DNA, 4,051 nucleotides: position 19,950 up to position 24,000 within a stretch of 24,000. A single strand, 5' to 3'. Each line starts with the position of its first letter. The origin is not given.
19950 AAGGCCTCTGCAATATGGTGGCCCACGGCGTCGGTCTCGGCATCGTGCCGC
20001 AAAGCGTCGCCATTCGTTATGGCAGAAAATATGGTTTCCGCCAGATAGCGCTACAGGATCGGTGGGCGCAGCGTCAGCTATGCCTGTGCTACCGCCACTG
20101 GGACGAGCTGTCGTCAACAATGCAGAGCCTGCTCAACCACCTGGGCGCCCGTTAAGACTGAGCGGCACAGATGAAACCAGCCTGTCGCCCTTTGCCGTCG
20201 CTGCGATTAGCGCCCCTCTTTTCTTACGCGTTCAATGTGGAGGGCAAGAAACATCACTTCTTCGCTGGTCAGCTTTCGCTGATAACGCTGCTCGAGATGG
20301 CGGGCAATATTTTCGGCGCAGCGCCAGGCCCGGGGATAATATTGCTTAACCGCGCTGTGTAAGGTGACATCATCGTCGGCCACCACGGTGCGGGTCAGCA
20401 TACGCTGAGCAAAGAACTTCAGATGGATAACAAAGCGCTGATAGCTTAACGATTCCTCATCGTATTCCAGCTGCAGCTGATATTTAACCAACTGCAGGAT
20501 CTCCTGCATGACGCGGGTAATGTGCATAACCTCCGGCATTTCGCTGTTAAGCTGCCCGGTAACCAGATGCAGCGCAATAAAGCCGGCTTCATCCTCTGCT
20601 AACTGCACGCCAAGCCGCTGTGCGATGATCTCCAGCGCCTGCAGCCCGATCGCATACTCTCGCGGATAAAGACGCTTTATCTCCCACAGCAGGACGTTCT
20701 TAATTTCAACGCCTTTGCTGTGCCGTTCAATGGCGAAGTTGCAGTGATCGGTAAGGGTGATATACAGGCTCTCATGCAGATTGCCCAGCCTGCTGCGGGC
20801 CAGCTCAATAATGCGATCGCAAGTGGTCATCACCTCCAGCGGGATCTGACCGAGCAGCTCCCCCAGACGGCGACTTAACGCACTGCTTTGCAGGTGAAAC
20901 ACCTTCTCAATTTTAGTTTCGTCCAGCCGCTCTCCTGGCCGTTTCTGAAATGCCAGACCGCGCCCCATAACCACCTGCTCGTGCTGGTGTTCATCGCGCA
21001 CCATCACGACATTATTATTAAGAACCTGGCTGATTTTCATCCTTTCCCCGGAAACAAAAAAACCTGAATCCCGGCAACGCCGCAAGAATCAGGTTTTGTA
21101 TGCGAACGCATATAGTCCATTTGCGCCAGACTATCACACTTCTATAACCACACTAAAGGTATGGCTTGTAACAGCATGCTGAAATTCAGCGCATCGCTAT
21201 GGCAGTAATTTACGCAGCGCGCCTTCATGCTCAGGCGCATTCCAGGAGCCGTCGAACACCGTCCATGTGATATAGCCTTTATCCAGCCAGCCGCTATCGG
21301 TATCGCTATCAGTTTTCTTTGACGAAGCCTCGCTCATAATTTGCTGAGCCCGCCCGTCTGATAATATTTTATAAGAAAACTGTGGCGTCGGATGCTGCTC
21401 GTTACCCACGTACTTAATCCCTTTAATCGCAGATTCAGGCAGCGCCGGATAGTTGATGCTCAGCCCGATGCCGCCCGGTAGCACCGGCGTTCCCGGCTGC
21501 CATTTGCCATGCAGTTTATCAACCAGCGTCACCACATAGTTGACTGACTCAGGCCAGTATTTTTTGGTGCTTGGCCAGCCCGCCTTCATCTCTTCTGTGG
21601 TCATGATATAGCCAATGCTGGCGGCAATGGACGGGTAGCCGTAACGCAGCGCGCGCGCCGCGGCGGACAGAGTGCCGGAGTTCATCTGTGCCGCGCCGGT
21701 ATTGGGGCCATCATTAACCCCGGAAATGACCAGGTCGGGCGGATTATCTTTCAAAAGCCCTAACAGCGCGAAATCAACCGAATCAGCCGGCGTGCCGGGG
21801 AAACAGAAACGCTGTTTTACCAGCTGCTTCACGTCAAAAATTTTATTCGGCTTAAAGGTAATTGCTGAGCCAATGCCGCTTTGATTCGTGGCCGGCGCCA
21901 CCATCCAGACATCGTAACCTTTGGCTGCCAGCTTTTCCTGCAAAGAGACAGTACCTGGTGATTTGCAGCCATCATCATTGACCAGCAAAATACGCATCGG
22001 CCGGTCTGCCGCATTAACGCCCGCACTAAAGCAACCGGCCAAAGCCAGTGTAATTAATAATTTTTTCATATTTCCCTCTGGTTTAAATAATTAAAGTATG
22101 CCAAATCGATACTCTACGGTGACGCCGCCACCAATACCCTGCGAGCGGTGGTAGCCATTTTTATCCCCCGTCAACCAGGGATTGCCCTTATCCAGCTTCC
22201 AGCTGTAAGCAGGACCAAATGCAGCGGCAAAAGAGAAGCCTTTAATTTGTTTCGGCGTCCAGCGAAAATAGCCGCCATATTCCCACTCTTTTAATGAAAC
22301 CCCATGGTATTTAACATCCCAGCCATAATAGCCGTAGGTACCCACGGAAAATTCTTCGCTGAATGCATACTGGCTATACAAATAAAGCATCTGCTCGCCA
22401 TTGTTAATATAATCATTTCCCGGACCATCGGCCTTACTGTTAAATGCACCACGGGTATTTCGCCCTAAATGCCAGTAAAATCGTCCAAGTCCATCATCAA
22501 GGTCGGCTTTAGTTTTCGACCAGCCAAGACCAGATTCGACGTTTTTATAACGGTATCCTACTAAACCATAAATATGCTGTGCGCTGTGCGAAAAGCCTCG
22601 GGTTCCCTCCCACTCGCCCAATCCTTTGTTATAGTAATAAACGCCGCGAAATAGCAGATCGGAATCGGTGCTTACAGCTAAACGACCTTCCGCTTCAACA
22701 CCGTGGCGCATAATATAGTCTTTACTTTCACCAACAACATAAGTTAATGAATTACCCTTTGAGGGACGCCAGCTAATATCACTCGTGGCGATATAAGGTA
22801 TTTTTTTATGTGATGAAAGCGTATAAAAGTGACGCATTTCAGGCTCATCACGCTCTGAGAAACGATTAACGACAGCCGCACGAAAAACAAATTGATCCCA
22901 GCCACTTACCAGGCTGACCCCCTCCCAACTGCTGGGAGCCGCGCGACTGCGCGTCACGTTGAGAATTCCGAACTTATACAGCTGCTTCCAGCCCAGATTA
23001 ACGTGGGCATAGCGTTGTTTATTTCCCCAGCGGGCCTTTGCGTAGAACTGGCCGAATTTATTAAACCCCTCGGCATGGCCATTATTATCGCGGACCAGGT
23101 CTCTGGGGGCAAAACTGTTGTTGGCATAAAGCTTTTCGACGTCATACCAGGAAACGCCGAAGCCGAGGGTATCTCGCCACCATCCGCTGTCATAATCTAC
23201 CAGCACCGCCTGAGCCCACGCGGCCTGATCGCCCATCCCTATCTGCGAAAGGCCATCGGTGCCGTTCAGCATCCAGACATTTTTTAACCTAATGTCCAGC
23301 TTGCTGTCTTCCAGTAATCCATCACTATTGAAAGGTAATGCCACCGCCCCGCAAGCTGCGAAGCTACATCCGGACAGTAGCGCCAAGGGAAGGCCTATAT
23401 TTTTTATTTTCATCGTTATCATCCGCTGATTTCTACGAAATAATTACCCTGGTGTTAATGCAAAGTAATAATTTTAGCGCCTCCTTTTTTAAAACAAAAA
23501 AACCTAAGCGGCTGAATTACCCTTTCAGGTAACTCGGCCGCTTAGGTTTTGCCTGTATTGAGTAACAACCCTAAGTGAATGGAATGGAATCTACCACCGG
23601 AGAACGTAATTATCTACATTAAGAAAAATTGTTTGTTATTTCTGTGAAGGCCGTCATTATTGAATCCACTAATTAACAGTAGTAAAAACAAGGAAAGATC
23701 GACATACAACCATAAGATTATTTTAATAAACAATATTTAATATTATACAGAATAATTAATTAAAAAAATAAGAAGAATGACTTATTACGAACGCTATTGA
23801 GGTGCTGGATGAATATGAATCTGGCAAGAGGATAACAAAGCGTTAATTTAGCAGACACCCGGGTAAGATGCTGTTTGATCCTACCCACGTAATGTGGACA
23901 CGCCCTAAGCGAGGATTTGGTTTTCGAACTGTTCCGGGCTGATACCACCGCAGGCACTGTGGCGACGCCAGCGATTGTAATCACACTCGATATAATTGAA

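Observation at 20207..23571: Two RAT-terminator leaders link an OprD-like porin and a secreted SurE-family phosphatase to a BglG antiterminator with no EII or glycosidase nearby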

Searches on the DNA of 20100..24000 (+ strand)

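Call 7: search_dna_similar(query=window:20100-24000:+, collection=ecoli_genomes, mode=near)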
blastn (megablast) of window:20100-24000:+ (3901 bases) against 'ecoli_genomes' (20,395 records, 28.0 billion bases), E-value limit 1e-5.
Records with a match: 867; places in all: 904; records where one place covers at least 80% of the query: 0.
Genomes with a match: 858 of 5426; with a place that covers at least 80% of the query: 0. Places per genome that has any: lowest 1, median 1, highest 3. On chromosomes: 854 places; on plasmids: 50.
Best place of each record, by identity: 90-95% 853; 80-90% 14.
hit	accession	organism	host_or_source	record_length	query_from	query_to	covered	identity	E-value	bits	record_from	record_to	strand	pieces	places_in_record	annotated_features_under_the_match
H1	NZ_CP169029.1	Escherichia coli strain UTME-7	beef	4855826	3771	3898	3%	91.5%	8e-40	176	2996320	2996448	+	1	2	IS3-like element IS3 family transposase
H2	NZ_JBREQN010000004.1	Escherichia coli strain 600029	Homo sapiens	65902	3771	3898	3%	91.5%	8e-40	176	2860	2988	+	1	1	IS3 family transposase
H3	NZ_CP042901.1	Escherichia coli strain CFSAN061762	missing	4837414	3776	3901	3%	92.2%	2e-40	178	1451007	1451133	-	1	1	IS3 family transposase | PapB/FocB family fimbrial expression transcriptional regulator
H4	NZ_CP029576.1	Escherichia coli strain DA33135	Homo sapiens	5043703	3776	3901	3%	92.2%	2e-40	178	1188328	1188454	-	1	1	IS3 family transposase | PapB/FocB family fimbrial expression transcriptional regulator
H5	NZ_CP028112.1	Escherichia coli O103 str. RM8385 strain RM8385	Bos taurus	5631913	3776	3901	3%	92.2%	2e-40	178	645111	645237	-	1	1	IS3 family transposase | PapB/FocB family fimbrial expression transcriptional regulator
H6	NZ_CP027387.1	Escherichia coli strain 2014C-3057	Homo sapiens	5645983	3776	3901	3%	92.2%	2e-40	178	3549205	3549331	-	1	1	IS3 family transposase | PapB/FocB family fimbrial expression transcriptional regulator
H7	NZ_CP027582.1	Escherichia coli strain 2013C-4538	Homo sapiens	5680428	3776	3901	3%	92.2%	2e-40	178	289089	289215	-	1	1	IS3 family transposase | PapB/FocB family fimbrial expression transcriptional regulator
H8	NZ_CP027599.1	Escherichia coli strain 97-3250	Homo sapiens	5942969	3776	3901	3%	92.2%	2e-40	178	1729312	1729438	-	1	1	IS3 family transposase | PapB/FocB family fimbrial expression transcriptional regulator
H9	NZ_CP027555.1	Escherichia coli strain 2013C-3513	Homo sapiens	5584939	3776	3901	3%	92.2%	2e-40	178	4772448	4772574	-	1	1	IS3 family transposase | PapB/FocB family fimbrial expression transcriptional regulator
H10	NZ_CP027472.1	Escherichia coli strain 2014C-3050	missing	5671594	3776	3901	3%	92.2%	2e-40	178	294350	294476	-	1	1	IS3 family transposase | PapB/FocB family fimbrial expression transcriptional regulator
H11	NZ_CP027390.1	Escherichia coli strain 2015C-4944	missing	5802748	3776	3901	3%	92.2%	2e-40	178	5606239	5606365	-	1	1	IS3 family transposase | PapB/FocB family fimbrial expression transcriptional regulator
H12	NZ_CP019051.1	Escherichia coli strain CRE1540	Homo sapiens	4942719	3776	3901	3%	92.2%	2e-40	178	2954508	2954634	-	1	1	IS3 family transposase | PapB/FocB family fimbrial expression transcriptional regulator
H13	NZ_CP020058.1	Escherichia coli strain AR_0061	missing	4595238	3776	3901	3%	92.2%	2e-40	178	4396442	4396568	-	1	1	IS3 family transposase | PapB/FocB family fimbrial expression transcriptional regulator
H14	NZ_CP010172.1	Escherichia coli strain H8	not applicable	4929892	3776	3901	3%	92.2%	2e-40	178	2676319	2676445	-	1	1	IS3 family transposase | PapB/FocB family fimbrial expression transcriptional regulator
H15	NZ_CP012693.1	Escherichia coli strain FORC_028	Homo sapiens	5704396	3776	3901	3%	92.2%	2e-40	178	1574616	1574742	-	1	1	IS3 family transposase | PapB/FocB family fimbrial expression transcriptional regulator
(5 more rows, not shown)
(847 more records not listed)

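Call 29: search_with_rna_model(model_id=R1, sources=[L001, L011, L033, L044, L059], filters=off, max_evalue=1)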
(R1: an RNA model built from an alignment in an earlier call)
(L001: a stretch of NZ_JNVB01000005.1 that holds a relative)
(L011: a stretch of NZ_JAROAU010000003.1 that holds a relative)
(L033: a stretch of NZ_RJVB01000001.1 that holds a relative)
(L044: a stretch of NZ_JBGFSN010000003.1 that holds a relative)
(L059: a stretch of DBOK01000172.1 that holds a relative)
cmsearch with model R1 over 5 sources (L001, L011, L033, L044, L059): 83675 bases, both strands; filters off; matches with E-value up to 1: 9.
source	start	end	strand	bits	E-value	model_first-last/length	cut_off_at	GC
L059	9911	9939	+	43.3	2.3e-08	1-29/29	no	0.55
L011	6419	6446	+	41.8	5.2e-08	1-29/29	no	0.43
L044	6443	6470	+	39.3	2.2e-07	1-29/29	no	0.43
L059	6450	6477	+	38.7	3.1e-07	1-29/29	no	0.46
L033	6498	6525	+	38.3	3.7e-07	1-29/29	no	0.46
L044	9900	9928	+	37.7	5.5e-07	1-29/29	no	0.59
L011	9732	9766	+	36.4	1.1e-06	1-29/29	no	0.46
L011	1916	1952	-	13.2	0.55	1-29/29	no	0.49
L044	11791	11809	-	12.4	0.87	1-29/29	no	0.47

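Call 43: search_with_rna_model(model_id=R1, sources=[L045, L050, L056, L057, L058, L063], filters=off, max_evalue=0.5)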
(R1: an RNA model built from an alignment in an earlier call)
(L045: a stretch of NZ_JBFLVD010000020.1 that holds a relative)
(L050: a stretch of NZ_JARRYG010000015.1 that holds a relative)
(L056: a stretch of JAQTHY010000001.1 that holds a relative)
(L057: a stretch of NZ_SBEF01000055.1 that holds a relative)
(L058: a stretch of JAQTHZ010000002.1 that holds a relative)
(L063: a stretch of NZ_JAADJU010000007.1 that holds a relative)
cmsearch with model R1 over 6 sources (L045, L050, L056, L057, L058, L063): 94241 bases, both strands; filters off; matches with E-value up to 0.5: 5.
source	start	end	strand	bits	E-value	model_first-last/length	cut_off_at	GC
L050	12008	12037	-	31.4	2.2e-05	1-29/29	no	0.43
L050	6112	6141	-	31.3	2.2e-05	1-29/29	no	0.43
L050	6461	6491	+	21.7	0.0052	1-29/29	no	0.48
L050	12317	12346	+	20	0.013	1-29/29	no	0.43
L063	1644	1660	+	13.9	0.44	1-29/29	no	0.35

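Call 45: search_dna_similar(query=L069:10900-14400:+, collection=ecoli_genomes, mode=distant, max_rows=5)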
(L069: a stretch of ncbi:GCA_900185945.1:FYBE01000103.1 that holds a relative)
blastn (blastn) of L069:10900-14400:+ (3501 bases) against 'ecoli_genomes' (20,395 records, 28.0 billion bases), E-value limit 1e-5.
Records with a match: 5436; places in all: 15229; records where one place covers at least 80% of the query: 668.
Genomes with a match: 5426 of 5426; with a place that covers at least 80% of the query: 668. Places per genome that has any: lowest 1, median 3, highest 6. On chromosomes: 15217 places; on plasmids: 12.
Best place of each record, by identity: 60-80% 5436.
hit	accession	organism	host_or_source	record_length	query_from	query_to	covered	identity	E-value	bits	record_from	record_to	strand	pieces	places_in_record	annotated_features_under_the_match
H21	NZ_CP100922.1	Escherichia coli strain ET734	sediment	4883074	133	3501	86%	64.9%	6e-67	534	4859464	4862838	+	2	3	bglF: PTS beta-glucoside transporter subunit IIABC | bglG: transcriptional antiterminator BglG | bglB: 6-phospho-beta-glucosidase BglB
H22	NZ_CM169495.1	Escherichia coli strain EC05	Homo sapiens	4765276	133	3501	86%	64.8%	8e-66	523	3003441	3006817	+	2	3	bglF: PTS beta-glucoside transporter subunit IIABC | bglG: transcriptional antiterminator BglG | bglB: 6-phospho-beta-glucosidase BglB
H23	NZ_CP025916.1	Escherichia coli strain 120899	Homo sapiens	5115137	133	3501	86%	65.0%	1e-68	539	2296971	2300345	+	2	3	bglF: PTS beta-glucoside transporter subunit IIABC | bglG: transcriptional antiterminator BglG | bglB: 6-phospho-beta-glucosidase BglB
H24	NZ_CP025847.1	Escherichia coli strain 602354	Homo sapiens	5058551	133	3501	86%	65.0%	1e-68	539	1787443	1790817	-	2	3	bglF: PTS beta-glucoside transporter subunit IIABC | bglG: transcriptional antiterminator BglG | bglB: 6-phospho-beta-glucosidase BglB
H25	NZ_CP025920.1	Escherichia coli strain 103605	Homo sapiens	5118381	133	3501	86%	65.0%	1e-68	539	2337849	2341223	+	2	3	bglF: PTS beta-glucoside transporter subunit IIABC | bglG: transcriptional antiterminator BglG | bglB: 6-phospho-beta-glucosidase BglB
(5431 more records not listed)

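Call 46: get_annotated_region(hit=H21, flank=4000)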
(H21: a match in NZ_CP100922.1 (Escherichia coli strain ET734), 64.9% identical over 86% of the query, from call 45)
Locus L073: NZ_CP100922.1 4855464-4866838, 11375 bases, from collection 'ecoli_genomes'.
description: Escherichia coli strain ET734 chromosome, complete genome
organism: Escherichia coli strain ET734 (NCBI taxid 562)
replicon: chromosome; assembly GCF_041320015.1
host: -; source: sediment; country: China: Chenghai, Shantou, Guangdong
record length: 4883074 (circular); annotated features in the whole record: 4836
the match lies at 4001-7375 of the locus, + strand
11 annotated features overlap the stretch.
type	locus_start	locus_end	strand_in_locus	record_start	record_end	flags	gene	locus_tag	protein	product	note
CDS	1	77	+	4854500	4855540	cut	pstS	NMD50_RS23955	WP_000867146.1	phosphate ABC transporter substrate-binding protein PstS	-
CDS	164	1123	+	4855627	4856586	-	pstC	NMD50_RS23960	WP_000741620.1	phosphate ABC transporter permease PstC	-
CDS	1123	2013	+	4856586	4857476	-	pstA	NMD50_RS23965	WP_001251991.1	phosphate ABC transporter permease PstA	-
CDS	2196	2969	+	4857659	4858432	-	pstB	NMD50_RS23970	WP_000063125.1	phosphate ABC transporter ATP-binding protein PstB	-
CDS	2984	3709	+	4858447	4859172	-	phoU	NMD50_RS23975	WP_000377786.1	phosphate signaling complex protein PhoU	-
CDS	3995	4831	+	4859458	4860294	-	bglG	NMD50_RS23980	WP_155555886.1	transcriptional antiterminator BglG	-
CDS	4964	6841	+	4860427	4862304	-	bglF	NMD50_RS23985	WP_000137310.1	PTS beta-glucoside transporter subunit IIABC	-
CDS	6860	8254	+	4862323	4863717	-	bglB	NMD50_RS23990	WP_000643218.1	6-phospho-beta-glucosidase BglB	-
CDS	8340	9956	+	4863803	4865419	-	bglH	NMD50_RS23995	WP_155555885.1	carbohydrate-specific porin BglH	-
CDS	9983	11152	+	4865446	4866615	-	yieL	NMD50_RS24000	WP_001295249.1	esterase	-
CDS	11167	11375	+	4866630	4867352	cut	yieK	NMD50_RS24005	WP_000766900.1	glucosamine-6-phosphate deaminase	-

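Call 47: search_with_rna_model(model_id=R1, source=L073, filters=off, max_evalue=0.1, show_alignments=2)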
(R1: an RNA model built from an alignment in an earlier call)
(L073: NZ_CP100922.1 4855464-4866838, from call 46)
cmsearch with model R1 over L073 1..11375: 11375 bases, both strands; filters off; matches with E-value up to 0.1: 2.
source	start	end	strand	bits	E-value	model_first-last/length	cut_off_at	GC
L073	3905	3933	+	45.3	9.7e-10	1-29/29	no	0.48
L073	4851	4880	+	41.3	9.4e-09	1-29/29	no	0.53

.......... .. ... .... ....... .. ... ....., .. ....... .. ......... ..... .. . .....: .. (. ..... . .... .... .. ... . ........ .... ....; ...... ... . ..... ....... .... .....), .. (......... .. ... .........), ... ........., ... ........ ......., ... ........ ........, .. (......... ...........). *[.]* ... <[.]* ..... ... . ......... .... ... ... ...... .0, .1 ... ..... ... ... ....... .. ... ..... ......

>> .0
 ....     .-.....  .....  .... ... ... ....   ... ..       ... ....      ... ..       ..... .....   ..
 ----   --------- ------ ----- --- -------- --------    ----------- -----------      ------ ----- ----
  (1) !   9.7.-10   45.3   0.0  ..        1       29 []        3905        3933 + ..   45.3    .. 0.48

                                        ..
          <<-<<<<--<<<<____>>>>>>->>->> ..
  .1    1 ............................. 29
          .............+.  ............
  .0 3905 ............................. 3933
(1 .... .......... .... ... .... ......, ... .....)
